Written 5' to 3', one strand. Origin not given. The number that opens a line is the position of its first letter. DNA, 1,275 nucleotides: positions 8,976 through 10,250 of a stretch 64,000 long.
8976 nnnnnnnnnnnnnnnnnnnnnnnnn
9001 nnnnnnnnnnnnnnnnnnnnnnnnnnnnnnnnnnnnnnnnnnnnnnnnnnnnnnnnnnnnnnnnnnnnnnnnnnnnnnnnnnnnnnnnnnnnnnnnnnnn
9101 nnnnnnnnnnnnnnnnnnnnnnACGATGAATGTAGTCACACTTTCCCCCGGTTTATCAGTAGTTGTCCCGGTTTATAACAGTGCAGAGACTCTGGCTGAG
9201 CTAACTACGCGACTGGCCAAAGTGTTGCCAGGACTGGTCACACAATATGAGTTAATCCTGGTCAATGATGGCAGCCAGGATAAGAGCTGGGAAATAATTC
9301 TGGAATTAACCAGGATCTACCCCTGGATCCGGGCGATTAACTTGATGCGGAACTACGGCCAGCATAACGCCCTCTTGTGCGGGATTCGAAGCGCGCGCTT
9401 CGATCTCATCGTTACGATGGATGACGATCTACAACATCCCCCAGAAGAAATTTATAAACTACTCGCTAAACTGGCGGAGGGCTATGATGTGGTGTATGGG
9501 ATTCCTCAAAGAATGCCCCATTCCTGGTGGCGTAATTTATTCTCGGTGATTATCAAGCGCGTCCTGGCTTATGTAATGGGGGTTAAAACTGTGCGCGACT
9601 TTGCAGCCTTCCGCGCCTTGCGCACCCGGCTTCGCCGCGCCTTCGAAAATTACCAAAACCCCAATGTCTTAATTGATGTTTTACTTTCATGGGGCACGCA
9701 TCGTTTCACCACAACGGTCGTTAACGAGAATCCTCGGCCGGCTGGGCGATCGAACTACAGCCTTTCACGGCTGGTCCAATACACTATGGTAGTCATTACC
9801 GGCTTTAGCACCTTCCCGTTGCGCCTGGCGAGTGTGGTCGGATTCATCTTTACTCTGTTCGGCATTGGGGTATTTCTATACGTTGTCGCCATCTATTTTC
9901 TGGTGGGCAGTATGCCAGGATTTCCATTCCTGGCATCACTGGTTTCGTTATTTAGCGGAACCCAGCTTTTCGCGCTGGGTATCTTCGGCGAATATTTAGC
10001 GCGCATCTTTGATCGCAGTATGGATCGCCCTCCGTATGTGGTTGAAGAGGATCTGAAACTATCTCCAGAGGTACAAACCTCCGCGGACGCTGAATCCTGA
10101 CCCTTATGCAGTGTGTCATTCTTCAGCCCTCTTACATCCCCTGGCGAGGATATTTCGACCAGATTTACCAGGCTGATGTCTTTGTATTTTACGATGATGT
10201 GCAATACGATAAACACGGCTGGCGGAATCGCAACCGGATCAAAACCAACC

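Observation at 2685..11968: Six-gene envelope-glycosylation cassette wedged between alaS and ruvX-mltG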

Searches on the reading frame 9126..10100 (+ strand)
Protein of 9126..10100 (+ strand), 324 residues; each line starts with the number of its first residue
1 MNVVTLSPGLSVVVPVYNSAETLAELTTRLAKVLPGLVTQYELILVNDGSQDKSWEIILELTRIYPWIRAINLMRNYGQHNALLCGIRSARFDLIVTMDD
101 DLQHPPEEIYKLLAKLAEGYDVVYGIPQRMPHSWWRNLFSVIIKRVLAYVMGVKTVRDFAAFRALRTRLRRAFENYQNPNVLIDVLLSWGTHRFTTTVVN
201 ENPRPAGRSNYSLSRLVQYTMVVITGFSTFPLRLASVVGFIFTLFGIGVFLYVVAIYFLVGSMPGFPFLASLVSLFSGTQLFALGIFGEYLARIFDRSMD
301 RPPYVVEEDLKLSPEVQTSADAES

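Call 3: search_protein_families(library=pfam, proteins=[window:9126-10100:+], max_evalue=0.01)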
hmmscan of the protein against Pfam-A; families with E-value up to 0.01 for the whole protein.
window:9126-10100:+ (324 aa): 3 families
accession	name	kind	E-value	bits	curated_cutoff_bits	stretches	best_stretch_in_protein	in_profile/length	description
PF00535.33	Glycos_transf_2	-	3.3e-28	99.2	23.3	1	11-129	1-117/168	Glycosyl transferase family 2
PF13641.12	Glyco_tranf_2_3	-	1.2e-06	29.2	27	1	8-130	1-125/230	Glycosyltransferase like family 2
PF13506.12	Glyco_transf_21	-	2.3e-05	24.4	21.7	1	80-150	19-91/174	Glycosyl transferase family 21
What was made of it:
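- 9126..10100 (+): A polyprenyl-phosphate glycosyltransferase of the ArnC/GtrB type (GT2, 324 aa). PF00535 at 3.3e-28 (call 3).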

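Call 4: search_protein_families(library=ncbifam, proteins=[window:9126-10100:+], max_evalue=0.01)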
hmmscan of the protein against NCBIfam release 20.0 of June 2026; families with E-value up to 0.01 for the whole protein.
window:9126-10100:+ (324 aa): 19 families
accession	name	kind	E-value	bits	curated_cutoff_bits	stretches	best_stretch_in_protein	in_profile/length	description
NF007986.1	PRK10714.1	equivalog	1.4e-55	188.5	529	1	10-308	8-310/316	undecaprenyl-phosphate 4-deoxy-4-formamido-L-arabinose transferase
NF047588.1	GlcsyltransPgfSStrep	equivalog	1.6e-48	165.5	500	1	10-308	3-304/308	glycosyltransferase PgfS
TIGR03937.1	PgaC_IcaA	equivalog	3.6e-14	52.5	422.3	1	7-102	44-136/407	poly-beta-1,6-N-acetyl-D-glucosamine synthase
NF041875.1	EPS_EpsD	equivalog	1.1e-13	51.3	370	1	10-123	1-111/325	exopolysaccharide biosynthesis glycosyltransferase EpsD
NF007482.0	PRK10073.1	equivalog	2.9e-12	46.2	423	1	8-119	6-112/334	glycosyltransferase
TIGR03111.1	glyc2_xrt_Gpos1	hypoth_equivalog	1.2e-07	30.9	363.95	1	6-117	47-157/439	TIGR03111 family XrtG-associated glycosyltransferase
NF058614.1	PPMAGASynPpgS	equivalog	3e-07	30.1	370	1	12-146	4-130/226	polyprenyl-phospho-N-acetylgalactosaminyl synthase PpgS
TIGR04283.1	glyco_like_mftF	equivalog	6.4e-07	29.2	182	1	10-104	1-85/221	TIGR04283 family arsenosugar biosynthesis glycosyltransferase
NF047683.1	TeichurnBiosyTuaG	equivalog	9e-07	28.8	400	1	7-114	5-109/252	teichuronic acid biosynthesis protein TuaG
NF038302.1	EPS_HpsE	equivalog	1.7e-06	27.3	300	1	10-102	3-97/307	hormogonium polysaccharide biosynthesis glycosyltransferase HpsE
TIGR03965.1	mycofact_glyco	equivalog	1.9e-06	27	280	1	9-118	75-181/467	mycofactocin biosynthesis glycosyltransferase MftF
TIGR04182.1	glyco_TIGR04182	equivalog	2.8e-06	26.9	325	1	11-294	3-285/293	S-layer glycoprotein N-glycosyltransferase AglJ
TIGR04242.1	nodulat_NodC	equivalog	5.9e-06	25.5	550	1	6-117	46-157/395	chitooligosaccharide synthase NodC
NF050050.1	ProtGlycPglI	equivalog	1.5e-05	24.5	500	1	8-125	2-117/306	GalNAc(5)-diNAcBac-PP-undecaprenol beta-1,3-glucosyltransferase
NF053739.1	GlytfEpsEBac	equivalog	1.5e-05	24.1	450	1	8-80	1-71/265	glycosyltransferase EpsE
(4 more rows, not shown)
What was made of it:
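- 9126..10100 (+): NCBIfam ArnC at 1.4e-55 and PgfS at 1.6e-48, both below cutoff (call 4).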

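Call 27: search_solved_structures(query=window:9126-10100:+, max_evalue=0.001)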
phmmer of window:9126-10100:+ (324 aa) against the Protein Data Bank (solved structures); distinct sequences matched with E-value up to 0.001: 13.
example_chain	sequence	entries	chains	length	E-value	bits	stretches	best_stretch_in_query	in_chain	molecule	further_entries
9hwj_A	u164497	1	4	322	4.6e-51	177.1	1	10-313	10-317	Undecaprenyl-phosphate 4-deoxy-4-formamido-L-arabinose transferase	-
9bhc_C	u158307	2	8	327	4.3e-46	160.8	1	10-309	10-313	Undecaprenyl-phosphate 4-deoxy-4-formamido-L-arabinose transferase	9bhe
8vxh_A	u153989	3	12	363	6.1e-46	160.3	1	10-309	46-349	Undecaprenyl-phosphate 4-deoxy-4-formamido-L-arabinose transferase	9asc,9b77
5ekp_C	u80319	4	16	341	8e-46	159.9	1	9-308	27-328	Uncharacterized glycosyltransferase sll0501 | Glycosyltransferase sll0501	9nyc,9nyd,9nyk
9nye_A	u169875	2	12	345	8.4e-46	159.9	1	9-308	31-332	Glycosyltransferase sll0501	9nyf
5eke_A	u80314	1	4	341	3.6e-45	157.8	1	9-308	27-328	Uncharacterized glycosyltransferase sll0501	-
5mlz_A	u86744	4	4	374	5e-21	78.5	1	7-140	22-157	Dolichol monophosphate mannose synthase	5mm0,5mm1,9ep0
2z87_A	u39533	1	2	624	4.4e-10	42.5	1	8-117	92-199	Chondroitin synthase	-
2z86_A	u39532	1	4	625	4.4e-10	42.5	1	8-117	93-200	Chondroitin synthase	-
8vh7_A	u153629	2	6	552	0.00022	23.8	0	7-104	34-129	Heparosan synthase B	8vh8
8viw_A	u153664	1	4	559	0.00023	23.7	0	7-104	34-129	Heparosan synthase B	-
3bcv_A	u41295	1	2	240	0.00066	22.2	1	5-120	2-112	Putative glycosyltransferase protein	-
6p61_A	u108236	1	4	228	0.00088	21.8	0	7-101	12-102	Glycosyltransferase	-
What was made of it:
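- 9126..10100 (+): Full-length PDB matches: ArnC 9hwj_A at 4.6e-51 (residues 10-313) and GtrB 5ekp at 8e-46 (call 27).
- On ArnC/GtrB-type polyprenyl-phosphate glycosyltransferases (GT2): GtrB 5ekp scores 8e-46 (call 27).
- Closest known: Arn pathway. Same: An ArnC-type GT2 loads the sugar on Und-P (call 27).
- The GT2 aligns end to end with ArnC and GtrB structures (call 27).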
